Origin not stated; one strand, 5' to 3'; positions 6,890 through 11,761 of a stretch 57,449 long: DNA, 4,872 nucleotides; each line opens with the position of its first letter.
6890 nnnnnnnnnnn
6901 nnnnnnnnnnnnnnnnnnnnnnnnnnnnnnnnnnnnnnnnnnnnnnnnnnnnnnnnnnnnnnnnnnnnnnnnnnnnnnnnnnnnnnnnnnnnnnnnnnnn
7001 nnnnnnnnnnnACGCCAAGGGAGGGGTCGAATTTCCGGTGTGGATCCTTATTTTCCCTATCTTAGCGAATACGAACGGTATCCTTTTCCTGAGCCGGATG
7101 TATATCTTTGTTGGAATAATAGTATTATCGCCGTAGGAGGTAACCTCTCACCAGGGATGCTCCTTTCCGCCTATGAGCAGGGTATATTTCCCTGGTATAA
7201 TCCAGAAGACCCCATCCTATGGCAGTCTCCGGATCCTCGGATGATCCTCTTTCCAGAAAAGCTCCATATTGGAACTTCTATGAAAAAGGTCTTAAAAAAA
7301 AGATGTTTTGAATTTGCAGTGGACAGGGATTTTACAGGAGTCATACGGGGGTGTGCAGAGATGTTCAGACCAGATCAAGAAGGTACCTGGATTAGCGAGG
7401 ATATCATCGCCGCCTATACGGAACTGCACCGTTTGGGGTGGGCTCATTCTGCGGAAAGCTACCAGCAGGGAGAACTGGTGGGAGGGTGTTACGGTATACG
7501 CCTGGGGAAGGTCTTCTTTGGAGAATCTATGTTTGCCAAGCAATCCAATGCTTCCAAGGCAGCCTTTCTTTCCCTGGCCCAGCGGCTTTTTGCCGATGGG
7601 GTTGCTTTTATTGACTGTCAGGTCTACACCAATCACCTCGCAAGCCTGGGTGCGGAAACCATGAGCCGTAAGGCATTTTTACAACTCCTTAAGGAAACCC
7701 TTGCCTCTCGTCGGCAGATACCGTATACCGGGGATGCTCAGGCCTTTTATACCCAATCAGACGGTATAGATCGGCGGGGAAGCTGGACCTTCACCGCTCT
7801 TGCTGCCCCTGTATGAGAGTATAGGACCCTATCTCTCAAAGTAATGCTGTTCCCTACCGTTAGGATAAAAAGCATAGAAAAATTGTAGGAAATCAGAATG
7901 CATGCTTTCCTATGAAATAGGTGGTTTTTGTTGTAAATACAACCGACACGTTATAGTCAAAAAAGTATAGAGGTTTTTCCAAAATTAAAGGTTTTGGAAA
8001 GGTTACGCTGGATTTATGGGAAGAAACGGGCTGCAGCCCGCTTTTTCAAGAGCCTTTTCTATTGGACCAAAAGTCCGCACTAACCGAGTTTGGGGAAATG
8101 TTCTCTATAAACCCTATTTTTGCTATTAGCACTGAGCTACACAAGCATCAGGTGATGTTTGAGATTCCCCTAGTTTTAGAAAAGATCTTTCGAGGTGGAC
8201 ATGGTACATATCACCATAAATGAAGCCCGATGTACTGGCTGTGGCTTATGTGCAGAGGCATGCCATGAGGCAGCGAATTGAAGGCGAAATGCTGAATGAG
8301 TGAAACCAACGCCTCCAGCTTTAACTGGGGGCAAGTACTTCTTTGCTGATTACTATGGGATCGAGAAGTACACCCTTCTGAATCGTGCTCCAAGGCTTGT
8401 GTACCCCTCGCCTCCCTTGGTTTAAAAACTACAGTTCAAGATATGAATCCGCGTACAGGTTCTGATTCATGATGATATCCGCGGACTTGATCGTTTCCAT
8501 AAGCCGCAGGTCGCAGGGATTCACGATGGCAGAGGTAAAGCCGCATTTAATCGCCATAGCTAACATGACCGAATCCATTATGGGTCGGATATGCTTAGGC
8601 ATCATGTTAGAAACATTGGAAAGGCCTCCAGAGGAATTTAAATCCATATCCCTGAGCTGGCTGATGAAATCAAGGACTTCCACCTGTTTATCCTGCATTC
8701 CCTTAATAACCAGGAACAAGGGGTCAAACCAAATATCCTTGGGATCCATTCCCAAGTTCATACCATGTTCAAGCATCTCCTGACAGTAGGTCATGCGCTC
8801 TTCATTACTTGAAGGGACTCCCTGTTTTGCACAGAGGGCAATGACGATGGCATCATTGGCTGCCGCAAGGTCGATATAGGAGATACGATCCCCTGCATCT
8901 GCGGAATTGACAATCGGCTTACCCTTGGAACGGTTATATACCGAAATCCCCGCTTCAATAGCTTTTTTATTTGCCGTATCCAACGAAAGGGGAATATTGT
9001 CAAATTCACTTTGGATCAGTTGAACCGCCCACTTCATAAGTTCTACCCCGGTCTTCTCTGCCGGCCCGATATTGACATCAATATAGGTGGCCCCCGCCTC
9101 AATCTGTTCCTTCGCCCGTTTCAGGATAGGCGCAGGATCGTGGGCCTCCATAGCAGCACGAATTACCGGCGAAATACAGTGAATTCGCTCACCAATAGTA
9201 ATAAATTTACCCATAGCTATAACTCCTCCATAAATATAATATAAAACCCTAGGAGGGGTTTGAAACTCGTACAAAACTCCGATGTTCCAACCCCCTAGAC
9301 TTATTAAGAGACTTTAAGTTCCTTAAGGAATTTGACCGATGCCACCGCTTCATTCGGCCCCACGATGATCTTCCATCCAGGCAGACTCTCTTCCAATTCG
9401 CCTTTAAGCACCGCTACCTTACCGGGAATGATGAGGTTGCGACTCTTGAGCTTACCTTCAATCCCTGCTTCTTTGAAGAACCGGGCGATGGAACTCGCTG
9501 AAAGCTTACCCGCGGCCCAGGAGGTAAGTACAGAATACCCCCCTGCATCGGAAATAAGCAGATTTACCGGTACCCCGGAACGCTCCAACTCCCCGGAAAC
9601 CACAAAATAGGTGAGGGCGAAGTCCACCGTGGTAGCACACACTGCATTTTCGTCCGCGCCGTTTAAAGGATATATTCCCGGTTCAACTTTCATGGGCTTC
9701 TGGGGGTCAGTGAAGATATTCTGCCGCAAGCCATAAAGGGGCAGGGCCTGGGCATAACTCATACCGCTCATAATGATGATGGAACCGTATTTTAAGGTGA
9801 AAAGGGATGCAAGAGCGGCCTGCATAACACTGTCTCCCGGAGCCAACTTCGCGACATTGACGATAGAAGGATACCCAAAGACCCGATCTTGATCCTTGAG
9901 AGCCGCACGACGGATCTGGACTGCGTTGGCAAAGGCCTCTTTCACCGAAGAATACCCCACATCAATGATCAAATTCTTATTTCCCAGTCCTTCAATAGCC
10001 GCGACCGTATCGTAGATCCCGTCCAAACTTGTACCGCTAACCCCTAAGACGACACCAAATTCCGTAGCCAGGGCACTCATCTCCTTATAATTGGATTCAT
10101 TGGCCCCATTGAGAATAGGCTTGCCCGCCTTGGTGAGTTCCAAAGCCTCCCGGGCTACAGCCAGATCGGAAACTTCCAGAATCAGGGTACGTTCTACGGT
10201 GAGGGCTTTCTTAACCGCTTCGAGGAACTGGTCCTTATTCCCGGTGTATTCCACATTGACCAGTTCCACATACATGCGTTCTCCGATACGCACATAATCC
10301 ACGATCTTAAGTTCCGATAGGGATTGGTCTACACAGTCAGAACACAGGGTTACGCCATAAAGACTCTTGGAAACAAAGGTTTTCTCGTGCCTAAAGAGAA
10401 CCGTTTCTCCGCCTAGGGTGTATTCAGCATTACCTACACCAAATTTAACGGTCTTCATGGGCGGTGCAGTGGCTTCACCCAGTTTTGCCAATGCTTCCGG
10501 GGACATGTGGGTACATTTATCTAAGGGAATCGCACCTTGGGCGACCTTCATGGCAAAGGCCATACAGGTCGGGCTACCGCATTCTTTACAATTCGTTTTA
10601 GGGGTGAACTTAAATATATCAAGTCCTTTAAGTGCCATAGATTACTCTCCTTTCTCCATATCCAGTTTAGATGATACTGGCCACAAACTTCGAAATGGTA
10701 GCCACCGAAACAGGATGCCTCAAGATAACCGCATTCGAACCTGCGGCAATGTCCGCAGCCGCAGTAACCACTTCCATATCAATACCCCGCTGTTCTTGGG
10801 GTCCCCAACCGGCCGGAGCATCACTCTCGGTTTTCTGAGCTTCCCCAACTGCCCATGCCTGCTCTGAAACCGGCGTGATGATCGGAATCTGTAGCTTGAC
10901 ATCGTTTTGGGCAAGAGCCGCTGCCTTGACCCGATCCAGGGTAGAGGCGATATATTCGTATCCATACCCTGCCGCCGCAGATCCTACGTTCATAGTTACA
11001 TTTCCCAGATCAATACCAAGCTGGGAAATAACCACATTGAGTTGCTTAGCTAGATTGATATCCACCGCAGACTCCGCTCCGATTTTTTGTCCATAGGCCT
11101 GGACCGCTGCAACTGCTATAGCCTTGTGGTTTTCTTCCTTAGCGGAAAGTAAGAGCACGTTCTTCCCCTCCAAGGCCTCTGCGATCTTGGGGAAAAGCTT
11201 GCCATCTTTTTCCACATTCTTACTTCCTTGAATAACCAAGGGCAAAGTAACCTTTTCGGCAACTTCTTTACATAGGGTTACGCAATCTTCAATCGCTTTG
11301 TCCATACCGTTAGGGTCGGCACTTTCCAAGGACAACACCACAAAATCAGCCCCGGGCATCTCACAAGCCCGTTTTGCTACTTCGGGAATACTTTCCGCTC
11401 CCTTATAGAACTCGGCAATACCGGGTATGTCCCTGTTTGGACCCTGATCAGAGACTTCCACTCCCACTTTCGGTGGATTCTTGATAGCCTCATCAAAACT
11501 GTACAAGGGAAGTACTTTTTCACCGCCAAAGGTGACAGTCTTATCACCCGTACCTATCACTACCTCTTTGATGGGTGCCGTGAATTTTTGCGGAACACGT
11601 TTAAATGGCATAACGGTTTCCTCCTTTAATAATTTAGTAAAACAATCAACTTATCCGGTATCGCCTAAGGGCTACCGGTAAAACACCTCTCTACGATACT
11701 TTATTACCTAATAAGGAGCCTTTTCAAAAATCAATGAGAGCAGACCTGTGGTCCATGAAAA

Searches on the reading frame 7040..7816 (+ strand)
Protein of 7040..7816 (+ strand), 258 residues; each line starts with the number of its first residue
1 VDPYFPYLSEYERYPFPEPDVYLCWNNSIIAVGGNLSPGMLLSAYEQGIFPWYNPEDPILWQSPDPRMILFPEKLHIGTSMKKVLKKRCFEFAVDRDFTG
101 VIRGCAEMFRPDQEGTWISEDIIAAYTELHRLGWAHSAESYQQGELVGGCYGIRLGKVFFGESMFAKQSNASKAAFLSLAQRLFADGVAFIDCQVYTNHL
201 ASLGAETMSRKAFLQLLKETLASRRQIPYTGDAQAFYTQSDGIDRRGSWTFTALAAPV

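Call 39: search_protein_families(library=pfam, proteins=[window:7040-7816:+], max_evalue=0.00001)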
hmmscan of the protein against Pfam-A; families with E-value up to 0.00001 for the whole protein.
window:7040-7816:+ (258 aa): 1 family
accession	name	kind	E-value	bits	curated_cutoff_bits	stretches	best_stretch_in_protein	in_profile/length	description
PF03588.20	Leu_Phe_trans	-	9.9e-72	240.4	22.7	1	39-208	2-170/171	Leucyl/phenylalanyl-tRNA protein transferase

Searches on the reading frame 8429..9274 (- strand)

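Call 39: search_protein_families(library=pfam, proteins=[window:8429-9274:-], max_evalue=0.00001)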
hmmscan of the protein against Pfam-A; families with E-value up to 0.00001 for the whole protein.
window:8429-9274:- (281 aa): 1 family
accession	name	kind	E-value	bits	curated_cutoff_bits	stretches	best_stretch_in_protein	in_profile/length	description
PF00809.28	Pterin_bind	-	7.8e-23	81.8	25.5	1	44-252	17-244/244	Pterin binding enzyme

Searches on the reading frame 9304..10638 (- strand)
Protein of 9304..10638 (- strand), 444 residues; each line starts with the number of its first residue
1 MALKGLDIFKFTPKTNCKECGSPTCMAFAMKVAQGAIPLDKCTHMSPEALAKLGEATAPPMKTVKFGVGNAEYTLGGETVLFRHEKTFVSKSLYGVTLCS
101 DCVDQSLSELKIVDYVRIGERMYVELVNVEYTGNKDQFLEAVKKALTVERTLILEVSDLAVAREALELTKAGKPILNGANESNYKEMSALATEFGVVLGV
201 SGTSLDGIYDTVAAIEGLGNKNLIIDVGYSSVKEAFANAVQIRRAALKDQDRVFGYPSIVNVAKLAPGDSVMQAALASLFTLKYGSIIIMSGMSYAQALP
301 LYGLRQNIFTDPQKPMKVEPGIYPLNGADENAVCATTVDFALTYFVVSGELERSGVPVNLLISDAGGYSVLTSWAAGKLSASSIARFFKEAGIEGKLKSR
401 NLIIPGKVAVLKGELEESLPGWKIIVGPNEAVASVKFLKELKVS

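Call 39: search_protein_families(library=pfam, proteins=[window:9304-10638:-], max_evalue=0.00001)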
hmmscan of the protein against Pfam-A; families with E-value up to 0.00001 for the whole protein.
window:9304-10638:- (444 aa): 2 families
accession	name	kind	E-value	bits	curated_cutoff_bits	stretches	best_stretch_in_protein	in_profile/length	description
PF03599.22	CdhD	-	1.7e-69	234.9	24.8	1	64-435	2-384/387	CO dehydrogenase/acetyl-CoA synthase delta subunit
PF04060.18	FeS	-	5e-13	49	23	1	13-43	2-32/33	Putative Fe-S cluster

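Call 67: find_homologous_proteins(query=window:9304-10638:-, max_evalue=1e-100)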
Query window:9304-10638:- (444 aa): 7999 proteins with E <= 1e-100 among 8000 candidates; the best 120 are listed.
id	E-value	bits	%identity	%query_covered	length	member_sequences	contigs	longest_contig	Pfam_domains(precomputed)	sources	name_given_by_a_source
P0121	3.3e-287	970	100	100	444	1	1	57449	PF04060.19,PF03599.23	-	-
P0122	3.2e-279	944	98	100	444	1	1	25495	PF04060.19,PF03599.23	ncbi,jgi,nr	ncbi:MAG: acetyl-CoA decarbonylase/synthase complex subunit gamma [Treponema sp.]|jgi:acetyl-CoA dec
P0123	5.3e-276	933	95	100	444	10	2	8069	PF04060.19,PF03599.23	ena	-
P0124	4.1e-267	904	92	100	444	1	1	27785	PF04060.19,PF03599.23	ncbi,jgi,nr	ncbi:MAG: acetyl-CoA decarbonylase/synthase complex subunit gamma [Treponema sp.]|jgi:acetyl-CoA dec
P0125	7.8e-245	831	84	100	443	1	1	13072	PF04060.19,PF03599.23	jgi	jgi:acetyl-CoA decarbonylase/synthase complex subunit gamma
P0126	1.1e-244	830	84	100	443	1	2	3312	PF04060.19,PF03599.23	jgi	-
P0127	3.3e-242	822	84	100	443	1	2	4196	PF04060.19,PF03599.23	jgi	-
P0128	7.0e-242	821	83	100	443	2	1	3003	PF04060.19,PF03599.23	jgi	-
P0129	7.3e-241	817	83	100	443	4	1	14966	PF04060.19,PF03599.23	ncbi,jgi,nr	ncbi:MAG: acetyl-CoA decarbonylase/synthase complex subunit gamma [Spirochaetaceae bacterium]|jgi:ac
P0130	7.5e-234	794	80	100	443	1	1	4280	PF04060.19,PF03599.23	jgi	jgi:acetyl-CoA decarbonylase/synthase complex subunit gamma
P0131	3.3e-233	792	81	100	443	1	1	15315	PF04060.19,PF03599.23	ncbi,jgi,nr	ncbi:MAG: acetyl-CoA decarbonylase/synthase complex subunit gamma [Spirochaetaceae bacterium]|jgi:ac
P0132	5.5e-232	788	80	100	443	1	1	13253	PF04060.19,PF03599.23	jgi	jgi:acetyl-CoA decarbonylase/synthase complex subunit gamma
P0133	6.1e-231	785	79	100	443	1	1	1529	PF04060.19,PF03599.23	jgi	jgi:acetyl-CoA decarbonylase/synthase complex subunit gamma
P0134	4.9e-230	782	80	100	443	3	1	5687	PF04060.19,PF03599.23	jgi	jgi:acetyl-CoA decarbonylase/synthase complex subunit gamma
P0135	3.3e-229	779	85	94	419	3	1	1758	PF03599.23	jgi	jgi:acetyl-CoA decarbonylase/synthase complex subunit gamma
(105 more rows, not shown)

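Call 68: find_encoding_contigs(protein=P0122, flank=10000, max_places=2)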
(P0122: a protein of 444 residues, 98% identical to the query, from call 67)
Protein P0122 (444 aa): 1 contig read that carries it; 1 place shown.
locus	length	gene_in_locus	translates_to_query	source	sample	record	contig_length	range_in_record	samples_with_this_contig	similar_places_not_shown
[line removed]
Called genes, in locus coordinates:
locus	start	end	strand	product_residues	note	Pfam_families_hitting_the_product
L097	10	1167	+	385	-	PF01268:FTHFS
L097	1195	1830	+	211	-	PF04961:FTCD_C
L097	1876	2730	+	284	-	PF00763:THF_DHG_CYH, PF02882:THF_DHG_CYH_C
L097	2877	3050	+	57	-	-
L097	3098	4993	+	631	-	PF03063:Prismane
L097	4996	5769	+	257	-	PF00142:Fer4_NifH (faint), PF01656:CbiA, PF02374:ArsA_ATPase, PF06564:CBP_BcsQ (faint), PF10609:ParA (faint), PF13614:AAA_31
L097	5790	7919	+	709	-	PF18537:CODH_A_N, PF03598:CdhC, PF19436:ACS_CODH_B_C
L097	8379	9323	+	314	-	PF03599:CdhD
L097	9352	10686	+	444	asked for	PF04060:FeS, PF03599:CdhD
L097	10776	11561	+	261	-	PF00809:Pterin_bind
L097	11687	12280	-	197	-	PF00037:Fer4 (weak), PF12797:Fer4_2 (weak), PF12837:Fer4_6 (weak), PF13237:Fer4_10, PF14697:Fer4_21, PF12838:Fer4_7, PF13187:Fer4_9 (weak), PF27217:AF_0155, +1 more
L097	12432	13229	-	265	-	PF03588:Leu_Phe_trans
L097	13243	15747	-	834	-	PF02861:Clp_N, PF13173:AAA_14 (faint), PF00004:AAA, PF17871:AAA_lid_9, PF00004:AAA, PF07724:AAA_2, PF07728:AAA_5, PF10431:ClpB_D2-small, +4 more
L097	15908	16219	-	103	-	PF02617:ClpS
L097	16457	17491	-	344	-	PF01370:Epimerase, PF16363:GDP_Man_Dehyd (weak)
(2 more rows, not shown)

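Call 69: find_encoding_contigs(protein=P0124, flank=10000, max_places=2)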
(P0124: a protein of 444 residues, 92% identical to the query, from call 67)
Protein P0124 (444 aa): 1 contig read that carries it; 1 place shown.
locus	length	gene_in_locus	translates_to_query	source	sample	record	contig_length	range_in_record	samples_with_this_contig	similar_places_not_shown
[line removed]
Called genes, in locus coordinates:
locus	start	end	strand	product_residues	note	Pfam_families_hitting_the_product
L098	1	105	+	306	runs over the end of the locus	PF02219:MTHFR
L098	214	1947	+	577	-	PF01268:FTHFS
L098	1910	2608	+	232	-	PF04961:FTCD_C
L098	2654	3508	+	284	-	PF00763:THF_DHG_CYH, PF02882:THF_DHG_CYH_C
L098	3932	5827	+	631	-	PF03063:Prismane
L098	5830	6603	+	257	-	PF01656:CbiA, PF02374:ArsA_ATPase, PF13614:AAA_31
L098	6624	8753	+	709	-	PF18537:CODH_A_N, PF03598:CdhC, PF19436:ACS_CODH_B_C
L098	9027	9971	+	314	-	PF03599:CdhD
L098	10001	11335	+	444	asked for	PF04060:FeS, PF03599:CdhD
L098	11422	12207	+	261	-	PF00809:Pterin_bind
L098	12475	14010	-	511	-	PF13396:PLDc_N, PF13091:PLDc_2, PF00614:PLDc, PF13091:PLDc_2, PF00614:PLDc (weak)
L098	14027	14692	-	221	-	PF01300:Sua5_yciO_yrdC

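Call 70: find_encoding_contigs(protein=P0123, flank=10000, max_places=2)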
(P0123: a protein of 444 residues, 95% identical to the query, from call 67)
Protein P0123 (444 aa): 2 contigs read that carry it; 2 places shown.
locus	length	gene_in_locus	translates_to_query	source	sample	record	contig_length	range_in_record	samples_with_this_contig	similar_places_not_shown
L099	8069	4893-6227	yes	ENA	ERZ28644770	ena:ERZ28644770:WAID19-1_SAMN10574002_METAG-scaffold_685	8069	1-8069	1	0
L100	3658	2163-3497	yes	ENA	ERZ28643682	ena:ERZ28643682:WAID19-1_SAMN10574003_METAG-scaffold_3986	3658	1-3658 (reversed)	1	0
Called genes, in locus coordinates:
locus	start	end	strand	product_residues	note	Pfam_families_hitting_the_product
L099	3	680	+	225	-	?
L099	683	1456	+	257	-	PF01656:CbiA, PF02374:ArsA_ATPase, PF13614:AAA_31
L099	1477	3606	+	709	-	PF18537:CODH_A_N, PF03598:CdhC, PF19436:ACS_CODH_B_C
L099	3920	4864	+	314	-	PF03599:CdhD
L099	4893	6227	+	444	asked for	PF04060:FeS, PF03599:CdhD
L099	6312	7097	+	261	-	PF00809:Pterin_bind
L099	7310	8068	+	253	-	?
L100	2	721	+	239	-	?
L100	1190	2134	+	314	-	PF03599:CdhD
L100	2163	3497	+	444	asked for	PF04060:FeS, PF03599:CdhD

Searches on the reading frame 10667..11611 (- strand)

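Call 39: search_protein_families(library=pfam, proteins=[window:10667-11611:-], max_evalue=0.00001)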
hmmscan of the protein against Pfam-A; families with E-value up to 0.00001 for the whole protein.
window:10667-11611:- (314 aa): 1 family
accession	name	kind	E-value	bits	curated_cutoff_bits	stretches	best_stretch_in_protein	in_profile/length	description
PF03599.22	CdhD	-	1.3e-31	110.2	24.8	1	16-260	1-227/387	CO dehydrogenase/acetyl-CoA synthase delta subunit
